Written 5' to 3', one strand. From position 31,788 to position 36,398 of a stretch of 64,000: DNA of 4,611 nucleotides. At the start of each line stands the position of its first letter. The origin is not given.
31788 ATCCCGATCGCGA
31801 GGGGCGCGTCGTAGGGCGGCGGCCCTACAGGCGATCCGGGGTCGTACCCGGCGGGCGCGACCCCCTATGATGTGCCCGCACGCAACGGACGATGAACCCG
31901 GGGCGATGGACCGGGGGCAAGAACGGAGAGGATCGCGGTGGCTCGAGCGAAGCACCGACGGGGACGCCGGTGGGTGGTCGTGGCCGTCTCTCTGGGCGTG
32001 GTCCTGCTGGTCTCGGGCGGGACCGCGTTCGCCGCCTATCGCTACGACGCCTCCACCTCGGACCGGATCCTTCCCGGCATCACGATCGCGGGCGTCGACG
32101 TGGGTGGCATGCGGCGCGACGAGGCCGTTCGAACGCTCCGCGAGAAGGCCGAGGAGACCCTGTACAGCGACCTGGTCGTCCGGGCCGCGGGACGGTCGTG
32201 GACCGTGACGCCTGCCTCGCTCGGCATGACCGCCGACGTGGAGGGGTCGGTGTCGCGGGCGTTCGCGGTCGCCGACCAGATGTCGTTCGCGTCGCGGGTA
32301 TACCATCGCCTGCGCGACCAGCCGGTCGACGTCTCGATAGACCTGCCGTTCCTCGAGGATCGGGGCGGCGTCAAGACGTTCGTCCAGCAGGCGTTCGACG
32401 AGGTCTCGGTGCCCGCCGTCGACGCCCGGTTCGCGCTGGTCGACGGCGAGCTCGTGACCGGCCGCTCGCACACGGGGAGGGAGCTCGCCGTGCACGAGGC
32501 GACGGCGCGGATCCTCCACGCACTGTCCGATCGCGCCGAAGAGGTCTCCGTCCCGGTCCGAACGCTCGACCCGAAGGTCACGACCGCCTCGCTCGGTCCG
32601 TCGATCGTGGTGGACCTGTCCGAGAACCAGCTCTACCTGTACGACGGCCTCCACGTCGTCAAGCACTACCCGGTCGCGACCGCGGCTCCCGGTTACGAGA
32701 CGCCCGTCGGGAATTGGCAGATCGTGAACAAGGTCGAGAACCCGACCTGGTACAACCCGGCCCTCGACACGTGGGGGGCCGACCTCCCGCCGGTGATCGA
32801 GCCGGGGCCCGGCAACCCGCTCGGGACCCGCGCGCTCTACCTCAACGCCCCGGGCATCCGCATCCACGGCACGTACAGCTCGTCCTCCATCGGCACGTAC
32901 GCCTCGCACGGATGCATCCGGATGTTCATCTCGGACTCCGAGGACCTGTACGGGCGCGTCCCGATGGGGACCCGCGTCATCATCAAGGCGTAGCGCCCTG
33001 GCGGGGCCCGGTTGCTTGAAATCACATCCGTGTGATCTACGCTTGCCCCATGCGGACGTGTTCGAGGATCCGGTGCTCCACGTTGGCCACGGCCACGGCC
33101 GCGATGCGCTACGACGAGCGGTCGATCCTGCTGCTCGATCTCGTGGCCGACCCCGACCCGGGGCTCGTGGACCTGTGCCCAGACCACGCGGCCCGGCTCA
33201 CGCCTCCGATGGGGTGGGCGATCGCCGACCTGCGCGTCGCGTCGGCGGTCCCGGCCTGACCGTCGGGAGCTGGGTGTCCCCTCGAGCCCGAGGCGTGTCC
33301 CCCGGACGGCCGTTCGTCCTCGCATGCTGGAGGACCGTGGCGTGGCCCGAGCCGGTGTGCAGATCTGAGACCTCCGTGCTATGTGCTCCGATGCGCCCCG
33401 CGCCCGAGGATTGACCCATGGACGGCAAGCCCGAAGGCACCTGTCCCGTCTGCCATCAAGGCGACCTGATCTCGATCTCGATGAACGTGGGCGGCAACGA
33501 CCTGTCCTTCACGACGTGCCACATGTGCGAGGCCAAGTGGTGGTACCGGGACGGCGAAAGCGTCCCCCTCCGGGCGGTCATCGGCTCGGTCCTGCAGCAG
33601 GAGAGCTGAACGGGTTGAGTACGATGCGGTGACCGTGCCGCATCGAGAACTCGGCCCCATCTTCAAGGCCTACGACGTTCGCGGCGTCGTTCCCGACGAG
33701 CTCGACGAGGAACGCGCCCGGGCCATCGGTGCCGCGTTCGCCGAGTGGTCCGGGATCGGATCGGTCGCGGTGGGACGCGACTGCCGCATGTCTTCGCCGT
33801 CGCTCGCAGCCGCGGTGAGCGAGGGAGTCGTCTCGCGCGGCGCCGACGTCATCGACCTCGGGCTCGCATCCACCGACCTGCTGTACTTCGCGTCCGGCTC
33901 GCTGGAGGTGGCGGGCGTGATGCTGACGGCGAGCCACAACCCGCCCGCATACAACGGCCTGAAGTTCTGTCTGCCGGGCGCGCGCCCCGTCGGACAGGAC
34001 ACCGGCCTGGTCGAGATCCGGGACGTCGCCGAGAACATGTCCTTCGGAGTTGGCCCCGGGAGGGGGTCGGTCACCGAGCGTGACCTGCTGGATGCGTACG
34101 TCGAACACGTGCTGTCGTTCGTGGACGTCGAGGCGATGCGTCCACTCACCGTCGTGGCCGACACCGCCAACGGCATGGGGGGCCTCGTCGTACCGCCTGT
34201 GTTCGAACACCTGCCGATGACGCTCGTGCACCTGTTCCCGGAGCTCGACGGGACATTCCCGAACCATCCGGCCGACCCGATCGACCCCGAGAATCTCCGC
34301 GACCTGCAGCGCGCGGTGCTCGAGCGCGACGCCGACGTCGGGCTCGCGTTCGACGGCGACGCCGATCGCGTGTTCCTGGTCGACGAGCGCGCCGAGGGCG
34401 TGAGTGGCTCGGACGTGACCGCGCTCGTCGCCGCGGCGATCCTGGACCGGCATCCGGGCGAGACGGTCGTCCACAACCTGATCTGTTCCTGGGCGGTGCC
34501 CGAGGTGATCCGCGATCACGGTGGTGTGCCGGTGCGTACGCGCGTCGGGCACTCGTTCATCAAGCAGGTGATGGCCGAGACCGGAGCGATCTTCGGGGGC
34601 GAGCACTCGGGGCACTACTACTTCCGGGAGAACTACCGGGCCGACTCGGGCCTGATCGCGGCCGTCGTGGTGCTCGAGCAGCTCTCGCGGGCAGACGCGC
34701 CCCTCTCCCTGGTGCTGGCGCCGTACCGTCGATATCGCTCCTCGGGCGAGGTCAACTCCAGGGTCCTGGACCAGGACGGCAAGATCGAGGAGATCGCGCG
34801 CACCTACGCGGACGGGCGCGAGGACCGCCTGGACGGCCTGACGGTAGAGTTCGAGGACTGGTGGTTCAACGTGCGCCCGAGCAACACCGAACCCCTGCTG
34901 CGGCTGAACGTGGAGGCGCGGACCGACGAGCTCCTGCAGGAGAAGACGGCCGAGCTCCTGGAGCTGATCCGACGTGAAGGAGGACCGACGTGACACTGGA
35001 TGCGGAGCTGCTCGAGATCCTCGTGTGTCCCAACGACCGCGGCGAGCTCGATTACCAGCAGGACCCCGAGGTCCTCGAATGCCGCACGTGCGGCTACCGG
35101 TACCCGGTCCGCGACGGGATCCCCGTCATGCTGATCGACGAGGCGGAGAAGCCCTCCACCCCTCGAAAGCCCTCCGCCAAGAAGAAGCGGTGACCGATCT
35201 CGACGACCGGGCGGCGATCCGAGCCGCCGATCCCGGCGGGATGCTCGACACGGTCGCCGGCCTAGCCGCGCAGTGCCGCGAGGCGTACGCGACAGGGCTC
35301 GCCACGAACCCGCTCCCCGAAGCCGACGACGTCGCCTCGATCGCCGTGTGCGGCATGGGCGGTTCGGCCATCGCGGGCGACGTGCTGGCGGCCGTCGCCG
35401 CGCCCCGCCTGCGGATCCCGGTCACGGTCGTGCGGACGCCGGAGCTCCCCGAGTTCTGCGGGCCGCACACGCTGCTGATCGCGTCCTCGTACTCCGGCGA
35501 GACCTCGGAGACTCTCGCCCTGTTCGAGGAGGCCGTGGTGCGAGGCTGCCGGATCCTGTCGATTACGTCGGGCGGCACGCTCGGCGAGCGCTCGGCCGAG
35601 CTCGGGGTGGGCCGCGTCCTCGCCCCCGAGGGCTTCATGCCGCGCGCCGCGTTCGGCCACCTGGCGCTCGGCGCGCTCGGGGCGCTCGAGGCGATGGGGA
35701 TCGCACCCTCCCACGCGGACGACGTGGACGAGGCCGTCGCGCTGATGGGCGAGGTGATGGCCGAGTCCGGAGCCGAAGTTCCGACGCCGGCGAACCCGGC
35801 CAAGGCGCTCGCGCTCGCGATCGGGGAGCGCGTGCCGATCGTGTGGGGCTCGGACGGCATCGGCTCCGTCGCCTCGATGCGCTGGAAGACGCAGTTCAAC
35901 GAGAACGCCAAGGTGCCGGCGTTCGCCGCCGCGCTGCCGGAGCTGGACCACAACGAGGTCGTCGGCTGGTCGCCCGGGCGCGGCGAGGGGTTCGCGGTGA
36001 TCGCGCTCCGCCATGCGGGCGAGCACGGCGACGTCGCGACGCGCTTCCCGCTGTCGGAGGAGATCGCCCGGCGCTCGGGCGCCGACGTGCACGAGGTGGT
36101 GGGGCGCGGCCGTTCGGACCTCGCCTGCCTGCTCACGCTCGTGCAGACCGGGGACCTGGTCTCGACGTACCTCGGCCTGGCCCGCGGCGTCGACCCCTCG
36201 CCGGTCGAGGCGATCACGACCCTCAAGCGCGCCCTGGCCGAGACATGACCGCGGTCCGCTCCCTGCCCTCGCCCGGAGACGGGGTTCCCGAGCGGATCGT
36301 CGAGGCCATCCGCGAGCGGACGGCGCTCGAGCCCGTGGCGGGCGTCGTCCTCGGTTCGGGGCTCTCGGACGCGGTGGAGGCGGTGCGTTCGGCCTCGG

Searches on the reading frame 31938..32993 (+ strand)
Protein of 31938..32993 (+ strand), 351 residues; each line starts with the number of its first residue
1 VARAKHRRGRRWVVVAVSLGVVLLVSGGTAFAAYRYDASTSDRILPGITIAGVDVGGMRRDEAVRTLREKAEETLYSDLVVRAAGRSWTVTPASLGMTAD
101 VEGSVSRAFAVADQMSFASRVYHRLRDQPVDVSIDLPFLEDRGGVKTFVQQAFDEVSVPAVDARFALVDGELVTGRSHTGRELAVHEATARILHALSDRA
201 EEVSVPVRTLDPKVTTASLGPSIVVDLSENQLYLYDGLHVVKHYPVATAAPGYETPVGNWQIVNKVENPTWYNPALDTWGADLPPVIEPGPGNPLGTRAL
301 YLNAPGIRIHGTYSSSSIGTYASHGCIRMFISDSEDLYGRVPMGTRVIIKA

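Call 36: search_protein_families(library=pfam, proteins=[window:31938-32993:+])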
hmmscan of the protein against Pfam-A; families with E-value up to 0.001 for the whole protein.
window:31938-32993:+ (351 aa): 2 families
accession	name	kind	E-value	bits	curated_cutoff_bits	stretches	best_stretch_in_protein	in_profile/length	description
PF03734.19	YkuD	-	8.3e-27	95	23.4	1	222-349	3-146/146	L,D-transpeptidase catalytic domain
PF12229.13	PG_binding_4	-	1.4e-10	41.8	22.1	1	88-199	1-111/117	Putative peptidoglycan binding domain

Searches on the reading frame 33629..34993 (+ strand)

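Call 36: search_protein_families(library=pfam, proteins=[window:33629-34993:+])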
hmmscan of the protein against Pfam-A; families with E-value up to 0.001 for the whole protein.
window:33629-34993:+ (454 aa): 4 families
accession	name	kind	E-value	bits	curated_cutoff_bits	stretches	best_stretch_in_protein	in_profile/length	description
PF02878.22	PGM_PMM_I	-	1.4e-31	109.4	22.5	1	11-133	3-130/138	Phosphoglucomutase/phosphomannomutase, alpha/beta/alpha domain I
PF02880.22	PGM_PMM_III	-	5.8e-26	91.3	20.7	1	260-368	2-114/115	Phosphoglucomutase/phosphomannomutase, alpha/beta/alpha domain III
PF02879.22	PGM_PMM_II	-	5.1e-24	85.2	29.3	1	155-254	1-102/103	Phosphoglucomutase/phosphomannomutase, alpha/beta/alpha domain II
PF00408.26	PGM_PMM_IV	-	2.6e-11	43.9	23.1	1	374-443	1-65/68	Phosphoglucomutase/phosphomannomutase, C-terminal domain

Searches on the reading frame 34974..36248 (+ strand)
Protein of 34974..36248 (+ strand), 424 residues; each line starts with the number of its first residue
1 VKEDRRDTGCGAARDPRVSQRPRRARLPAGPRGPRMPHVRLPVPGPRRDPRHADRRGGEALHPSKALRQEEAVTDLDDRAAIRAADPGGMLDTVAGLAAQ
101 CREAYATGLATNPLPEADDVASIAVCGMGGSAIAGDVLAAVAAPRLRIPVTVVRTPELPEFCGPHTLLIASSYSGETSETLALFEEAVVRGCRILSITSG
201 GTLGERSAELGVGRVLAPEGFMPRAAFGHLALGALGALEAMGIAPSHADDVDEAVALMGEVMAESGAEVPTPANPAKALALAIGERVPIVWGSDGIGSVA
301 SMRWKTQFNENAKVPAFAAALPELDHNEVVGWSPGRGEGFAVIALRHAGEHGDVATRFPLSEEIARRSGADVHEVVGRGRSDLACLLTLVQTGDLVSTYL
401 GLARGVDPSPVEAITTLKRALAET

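Call 36: search_protein_families(library=pfam, proteins=[window:34974-36248:+])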
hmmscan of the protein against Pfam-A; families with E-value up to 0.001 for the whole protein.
window:34974-36248:+ (424 aa): 2 families
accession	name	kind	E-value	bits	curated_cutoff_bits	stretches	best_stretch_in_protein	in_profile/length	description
PF10432.14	bact-PGI_C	-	6.4e-44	150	24.5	1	274-421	3-151/151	Bacterial phospho-glucose isomerase C-terminal SIS domain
PF01380.27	SIS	-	7.2e-06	26.3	25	1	122-199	7-88/131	SIS domain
